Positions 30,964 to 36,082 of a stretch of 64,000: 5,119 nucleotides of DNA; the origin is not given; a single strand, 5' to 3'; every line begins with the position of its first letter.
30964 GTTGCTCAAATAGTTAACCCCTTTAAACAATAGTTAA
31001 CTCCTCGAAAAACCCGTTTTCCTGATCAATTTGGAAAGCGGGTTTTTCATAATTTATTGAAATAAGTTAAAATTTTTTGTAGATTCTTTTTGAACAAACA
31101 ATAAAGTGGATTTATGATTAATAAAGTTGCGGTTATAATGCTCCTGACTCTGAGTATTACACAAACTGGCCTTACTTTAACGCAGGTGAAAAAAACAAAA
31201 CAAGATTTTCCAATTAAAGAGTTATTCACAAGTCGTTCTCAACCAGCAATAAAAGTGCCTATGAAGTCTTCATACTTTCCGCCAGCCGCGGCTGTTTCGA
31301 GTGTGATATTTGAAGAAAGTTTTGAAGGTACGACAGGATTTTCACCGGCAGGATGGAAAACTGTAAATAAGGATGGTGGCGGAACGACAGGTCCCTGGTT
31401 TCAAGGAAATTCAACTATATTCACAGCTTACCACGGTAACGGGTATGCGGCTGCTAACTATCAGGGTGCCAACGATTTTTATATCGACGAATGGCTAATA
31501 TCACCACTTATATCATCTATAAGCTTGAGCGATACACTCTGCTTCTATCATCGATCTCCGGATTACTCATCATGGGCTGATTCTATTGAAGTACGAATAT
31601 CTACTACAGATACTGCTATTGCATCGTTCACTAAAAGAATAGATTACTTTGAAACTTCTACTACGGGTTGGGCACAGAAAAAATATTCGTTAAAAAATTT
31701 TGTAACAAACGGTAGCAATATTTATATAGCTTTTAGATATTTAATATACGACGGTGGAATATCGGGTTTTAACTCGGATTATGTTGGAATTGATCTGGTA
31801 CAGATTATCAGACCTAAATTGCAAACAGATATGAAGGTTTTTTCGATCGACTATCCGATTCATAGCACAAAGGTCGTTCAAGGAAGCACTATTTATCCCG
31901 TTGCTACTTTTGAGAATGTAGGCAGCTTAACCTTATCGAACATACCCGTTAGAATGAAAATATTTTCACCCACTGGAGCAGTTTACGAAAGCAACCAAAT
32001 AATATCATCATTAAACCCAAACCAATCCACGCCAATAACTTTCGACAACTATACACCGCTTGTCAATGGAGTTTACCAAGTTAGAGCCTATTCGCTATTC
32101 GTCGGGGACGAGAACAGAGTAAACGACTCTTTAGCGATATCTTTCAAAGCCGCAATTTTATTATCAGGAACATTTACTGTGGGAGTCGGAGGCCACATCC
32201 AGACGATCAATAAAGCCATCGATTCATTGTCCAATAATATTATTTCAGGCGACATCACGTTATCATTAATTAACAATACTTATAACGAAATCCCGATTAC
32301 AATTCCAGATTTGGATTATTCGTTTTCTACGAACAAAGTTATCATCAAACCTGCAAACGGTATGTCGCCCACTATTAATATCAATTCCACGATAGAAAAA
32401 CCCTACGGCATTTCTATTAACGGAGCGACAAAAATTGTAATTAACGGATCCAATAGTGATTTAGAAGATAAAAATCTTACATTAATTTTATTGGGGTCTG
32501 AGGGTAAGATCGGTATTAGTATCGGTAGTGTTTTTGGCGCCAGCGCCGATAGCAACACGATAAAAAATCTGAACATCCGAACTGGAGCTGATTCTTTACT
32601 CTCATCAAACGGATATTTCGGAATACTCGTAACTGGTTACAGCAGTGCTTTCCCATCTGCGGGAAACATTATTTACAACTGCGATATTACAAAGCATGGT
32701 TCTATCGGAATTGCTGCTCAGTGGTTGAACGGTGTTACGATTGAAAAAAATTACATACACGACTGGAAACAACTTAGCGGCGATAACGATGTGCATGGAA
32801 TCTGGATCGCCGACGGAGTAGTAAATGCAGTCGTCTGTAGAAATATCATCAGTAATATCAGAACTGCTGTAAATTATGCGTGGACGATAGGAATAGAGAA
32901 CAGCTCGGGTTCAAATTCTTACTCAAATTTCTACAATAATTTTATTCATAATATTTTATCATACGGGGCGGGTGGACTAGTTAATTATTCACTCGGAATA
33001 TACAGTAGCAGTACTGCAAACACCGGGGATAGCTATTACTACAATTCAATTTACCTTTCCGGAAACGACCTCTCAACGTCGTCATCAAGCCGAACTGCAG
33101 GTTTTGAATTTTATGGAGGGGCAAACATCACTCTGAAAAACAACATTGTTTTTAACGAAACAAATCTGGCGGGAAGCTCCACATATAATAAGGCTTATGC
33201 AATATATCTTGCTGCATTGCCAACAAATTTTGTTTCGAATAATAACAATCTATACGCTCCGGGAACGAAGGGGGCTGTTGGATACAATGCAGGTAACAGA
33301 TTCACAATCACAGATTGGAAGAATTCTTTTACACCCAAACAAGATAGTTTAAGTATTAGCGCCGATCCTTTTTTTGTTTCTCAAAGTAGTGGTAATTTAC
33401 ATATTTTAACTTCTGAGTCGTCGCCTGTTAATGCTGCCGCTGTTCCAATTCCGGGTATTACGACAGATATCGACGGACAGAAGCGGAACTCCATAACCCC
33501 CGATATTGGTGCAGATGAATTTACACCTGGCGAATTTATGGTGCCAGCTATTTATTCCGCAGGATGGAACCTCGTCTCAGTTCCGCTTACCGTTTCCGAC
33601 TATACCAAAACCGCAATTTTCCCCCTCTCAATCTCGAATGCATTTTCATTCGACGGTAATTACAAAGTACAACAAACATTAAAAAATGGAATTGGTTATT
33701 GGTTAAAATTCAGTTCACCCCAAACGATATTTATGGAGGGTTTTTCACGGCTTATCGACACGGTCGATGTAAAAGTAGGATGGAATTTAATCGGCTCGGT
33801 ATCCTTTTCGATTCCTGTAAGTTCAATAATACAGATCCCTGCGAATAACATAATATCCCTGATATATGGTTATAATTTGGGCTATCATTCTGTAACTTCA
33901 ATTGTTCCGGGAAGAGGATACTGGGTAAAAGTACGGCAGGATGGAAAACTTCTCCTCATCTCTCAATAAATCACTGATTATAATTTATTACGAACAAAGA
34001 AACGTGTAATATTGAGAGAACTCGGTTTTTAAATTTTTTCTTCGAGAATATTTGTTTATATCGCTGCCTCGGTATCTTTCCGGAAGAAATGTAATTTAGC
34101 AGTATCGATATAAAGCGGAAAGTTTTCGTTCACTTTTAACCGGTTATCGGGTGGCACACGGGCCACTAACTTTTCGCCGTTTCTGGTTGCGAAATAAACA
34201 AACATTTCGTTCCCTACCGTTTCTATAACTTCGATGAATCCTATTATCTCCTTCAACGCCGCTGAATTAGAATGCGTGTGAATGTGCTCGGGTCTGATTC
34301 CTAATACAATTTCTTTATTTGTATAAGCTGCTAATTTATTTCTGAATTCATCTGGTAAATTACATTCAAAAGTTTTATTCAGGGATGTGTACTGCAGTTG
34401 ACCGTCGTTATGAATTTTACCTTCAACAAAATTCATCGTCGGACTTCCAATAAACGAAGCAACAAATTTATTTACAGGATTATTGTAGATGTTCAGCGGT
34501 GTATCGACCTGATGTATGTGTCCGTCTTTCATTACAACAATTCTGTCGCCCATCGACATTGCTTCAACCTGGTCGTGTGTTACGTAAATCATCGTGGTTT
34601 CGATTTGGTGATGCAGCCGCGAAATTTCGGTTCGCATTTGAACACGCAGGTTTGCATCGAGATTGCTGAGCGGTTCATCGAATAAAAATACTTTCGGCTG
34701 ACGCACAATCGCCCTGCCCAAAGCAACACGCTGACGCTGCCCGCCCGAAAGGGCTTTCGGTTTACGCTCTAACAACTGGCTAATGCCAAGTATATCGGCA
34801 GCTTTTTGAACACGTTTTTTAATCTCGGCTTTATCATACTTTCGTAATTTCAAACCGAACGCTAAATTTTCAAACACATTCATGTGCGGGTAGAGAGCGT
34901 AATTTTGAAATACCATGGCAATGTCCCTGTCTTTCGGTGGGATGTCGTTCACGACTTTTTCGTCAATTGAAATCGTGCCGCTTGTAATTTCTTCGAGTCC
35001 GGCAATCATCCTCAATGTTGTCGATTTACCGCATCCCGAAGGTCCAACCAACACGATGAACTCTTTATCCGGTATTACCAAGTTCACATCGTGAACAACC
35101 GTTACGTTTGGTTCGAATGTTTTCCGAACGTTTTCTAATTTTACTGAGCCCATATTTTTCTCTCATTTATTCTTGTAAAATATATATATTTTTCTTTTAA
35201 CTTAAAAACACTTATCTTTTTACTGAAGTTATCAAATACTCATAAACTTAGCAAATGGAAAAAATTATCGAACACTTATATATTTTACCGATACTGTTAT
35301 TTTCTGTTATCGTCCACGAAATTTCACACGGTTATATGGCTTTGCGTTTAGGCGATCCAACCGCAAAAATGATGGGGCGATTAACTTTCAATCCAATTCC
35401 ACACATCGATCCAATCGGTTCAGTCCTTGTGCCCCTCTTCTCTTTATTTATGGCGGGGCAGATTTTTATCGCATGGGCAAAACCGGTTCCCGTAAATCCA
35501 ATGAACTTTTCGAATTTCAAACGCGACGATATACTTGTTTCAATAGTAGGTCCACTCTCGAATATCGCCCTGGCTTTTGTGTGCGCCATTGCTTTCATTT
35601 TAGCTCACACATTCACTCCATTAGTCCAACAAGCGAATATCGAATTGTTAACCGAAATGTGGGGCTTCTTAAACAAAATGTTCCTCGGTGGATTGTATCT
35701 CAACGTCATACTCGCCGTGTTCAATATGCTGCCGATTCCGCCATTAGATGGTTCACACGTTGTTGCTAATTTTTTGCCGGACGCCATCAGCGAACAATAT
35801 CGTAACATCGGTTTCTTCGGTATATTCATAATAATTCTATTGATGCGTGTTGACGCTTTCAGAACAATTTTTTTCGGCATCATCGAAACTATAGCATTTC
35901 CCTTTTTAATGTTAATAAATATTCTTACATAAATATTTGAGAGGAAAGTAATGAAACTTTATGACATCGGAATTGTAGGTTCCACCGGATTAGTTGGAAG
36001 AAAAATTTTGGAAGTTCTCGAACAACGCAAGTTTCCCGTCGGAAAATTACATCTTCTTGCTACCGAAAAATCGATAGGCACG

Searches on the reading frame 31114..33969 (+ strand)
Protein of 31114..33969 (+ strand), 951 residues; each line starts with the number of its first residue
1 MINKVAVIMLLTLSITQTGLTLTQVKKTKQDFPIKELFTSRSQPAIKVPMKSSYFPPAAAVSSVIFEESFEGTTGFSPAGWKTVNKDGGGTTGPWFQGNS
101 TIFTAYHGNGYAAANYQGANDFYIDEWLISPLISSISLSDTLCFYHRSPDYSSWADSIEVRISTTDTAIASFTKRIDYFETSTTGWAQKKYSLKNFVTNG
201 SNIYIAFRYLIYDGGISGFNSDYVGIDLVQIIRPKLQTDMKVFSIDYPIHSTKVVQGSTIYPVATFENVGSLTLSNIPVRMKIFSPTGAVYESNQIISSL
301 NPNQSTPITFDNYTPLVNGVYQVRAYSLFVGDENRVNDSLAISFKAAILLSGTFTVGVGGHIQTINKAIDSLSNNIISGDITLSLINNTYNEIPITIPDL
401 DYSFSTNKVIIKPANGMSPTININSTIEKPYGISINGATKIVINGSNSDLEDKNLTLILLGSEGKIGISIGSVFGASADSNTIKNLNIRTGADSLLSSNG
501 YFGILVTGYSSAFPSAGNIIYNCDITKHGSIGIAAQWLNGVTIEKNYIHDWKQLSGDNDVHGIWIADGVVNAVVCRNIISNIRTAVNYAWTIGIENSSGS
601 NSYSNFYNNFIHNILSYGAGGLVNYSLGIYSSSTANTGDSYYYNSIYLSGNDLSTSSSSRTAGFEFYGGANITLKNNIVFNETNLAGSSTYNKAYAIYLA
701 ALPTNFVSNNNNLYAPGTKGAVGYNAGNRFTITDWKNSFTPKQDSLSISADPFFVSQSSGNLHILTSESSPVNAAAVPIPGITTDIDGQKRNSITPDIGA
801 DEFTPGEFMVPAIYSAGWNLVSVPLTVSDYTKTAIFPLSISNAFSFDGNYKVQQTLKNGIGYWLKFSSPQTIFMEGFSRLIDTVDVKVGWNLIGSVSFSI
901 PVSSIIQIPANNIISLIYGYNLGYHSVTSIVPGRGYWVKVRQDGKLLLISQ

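Call 15: search_protein_families(library=pfam, proteins=[window:31114-33969:+], max_evalue=0.1)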
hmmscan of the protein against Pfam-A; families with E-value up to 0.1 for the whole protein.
window:31114-33969:+ (951 aa): 3 families
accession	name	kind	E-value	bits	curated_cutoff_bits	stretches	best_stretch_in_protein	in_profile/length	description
PF07675.18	Cleaved_Adhesin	-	1.5e-05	25.5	21.4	1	66-188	4-124/174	Cleaved Adhesin Domain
PF13229.12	Beta_helix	-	8.3e-05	22.7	25.9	1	432-624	2-139/158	Right handed beta helix region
PF19454.4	DUF5992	-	0.074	13.5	23.8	0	666-705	44-83/106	Family of unknown function (DUF5992)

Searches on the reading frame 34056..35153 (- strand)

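Call 15: search_protein_families(library=pfam, proteins=[window:34056-35153:-], max_evalue=0.1)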
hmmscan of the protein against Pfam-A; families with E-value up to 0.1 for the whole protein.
window:34056-35153:- (365 aa): 18 families
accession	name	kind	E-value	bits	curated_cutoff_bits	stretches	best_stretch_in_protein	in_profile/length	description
PF00005.33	ABC_tran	-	1.4e-34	120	25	1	21-162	2-136/137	ABC transporter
PF17912.7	OB_MalK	-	2.2e-15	57.7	27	1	236-291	1-53/53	MalK OB fold domain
PF08402.16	TOBE_2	-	3.1e-08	34.1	21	1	284-357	1-76/76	TOBE domain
PF02463.25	SMC_N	-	2.6e-05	24.2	40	1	29-209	23-215/220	RecF/RecN/SMC N terminal domain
PF13401.12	AAA_22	-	0.00016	22.4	27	1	30-74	5-33/130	AAA domain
PF03215.21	Rad17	-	0.00021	21.7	23.8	1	30-108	45-121/186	Rad17 P-loop domain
PF13304.12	AAA_21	-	0.0019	18.8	27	0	32-53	1-22/304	AAA domain, putative AbiEii toxin, Type IV TA system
PF03193.22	RsgA_GTPase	-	0.0022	18.3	30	1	29-64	106-140/174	RsgA GTPase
PF20720.3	nSTAND3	-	0.0027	17.9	27.2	1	27-51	14-38/155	Novel STAND NTPase 3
PF03459.23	TOBE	-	0.0042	17.7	22.3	1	307-356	11-64/64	TOBE domain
PF00004.35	AAA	-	0.0085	17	21.2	1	33-67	1-35/131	ATPase family associated with various cellular activities (AAA)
PF13481.12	AAA_25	-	0.018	15.1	27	1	25-46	28-49/195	AAA domain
PF24389.1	ORC-CDC6-like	-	0.028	13.6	27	1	33-50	35-52/571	ORC-CDC6-like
PF20703.3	nSTAND1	-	0.03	14.4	27.1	1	29-58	32-59/379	Novel STAND NTPase 1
PF13521.12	AAA_28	-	0.031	14.9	27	1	33-52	2-21/164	AAA domain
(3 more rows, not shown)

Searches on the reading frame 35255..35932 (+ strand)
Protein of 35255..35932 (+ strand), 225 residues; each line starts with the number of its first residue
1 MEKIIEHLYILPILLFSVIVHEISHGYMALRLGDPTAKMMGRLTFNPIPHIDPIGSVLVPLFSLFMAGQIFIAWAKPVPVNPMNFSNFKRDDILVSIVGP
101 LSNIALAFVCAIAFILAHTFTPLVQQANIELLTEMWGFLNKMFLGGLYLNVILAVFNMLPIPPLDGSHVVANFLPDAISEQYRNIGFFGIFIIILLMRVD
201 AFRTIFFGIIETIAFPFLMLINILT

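Call 15: search_protein_families(library=pfam, proteins=[window:35255-35932:+], max_evalue=0.1)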
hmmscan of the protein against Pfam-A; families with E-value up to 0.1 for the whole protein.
window:35255-35932:+ (225 aa): 2 families
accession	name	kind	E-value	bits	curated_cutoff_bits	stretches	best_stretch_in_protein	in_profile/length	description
PF02163.28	Peptidase_M50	-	4.2e-12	46.3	27.2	1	11-196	3-220/221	Peptidase family M50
PF13398.12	Peptidase_M50B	-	0.093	12.9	26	1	10-34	17-41/201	Peptidase M50B-like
